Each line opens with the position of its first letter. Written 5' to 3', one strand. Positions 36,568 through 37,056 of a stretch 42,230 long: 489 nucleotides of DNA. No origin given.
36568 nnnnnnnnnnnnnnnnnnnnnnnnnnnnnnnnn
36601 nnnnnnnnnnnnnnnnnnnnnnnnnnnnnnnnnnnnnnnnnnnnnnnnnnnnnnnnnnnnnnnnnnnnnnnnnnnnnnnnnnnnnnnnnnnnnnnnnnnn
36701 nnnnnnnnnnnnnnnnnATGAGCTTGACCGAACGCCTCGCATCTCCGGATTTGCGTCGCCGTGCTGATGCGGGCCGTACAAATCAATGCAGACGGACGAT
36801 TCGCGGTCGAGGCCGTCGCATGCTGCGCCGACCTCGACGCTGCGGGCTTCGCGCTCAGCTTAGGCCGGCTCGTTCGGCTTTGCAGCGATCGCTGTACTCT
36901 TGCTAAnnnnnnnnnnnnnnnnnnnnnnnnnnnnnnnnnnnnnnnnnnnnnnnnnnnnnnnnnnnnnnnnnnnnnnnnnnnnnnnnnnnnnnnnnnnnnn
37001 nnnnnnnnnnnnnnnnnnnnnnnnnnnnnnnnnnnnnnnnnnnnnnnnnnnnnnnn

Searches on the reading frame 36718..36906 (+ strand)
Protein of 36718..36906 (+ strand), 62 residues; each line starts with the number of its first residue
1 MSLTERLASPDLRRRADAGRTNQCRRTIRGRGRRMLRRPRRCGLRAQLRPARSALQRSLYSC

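Call 46: search_protein_families(library=pfam, proteins=[window:36718-36906:+], max_evalue=1)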
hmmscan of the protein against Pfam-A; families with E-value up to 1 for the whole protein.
window:36718-36906:+ (62 aa): 0 families
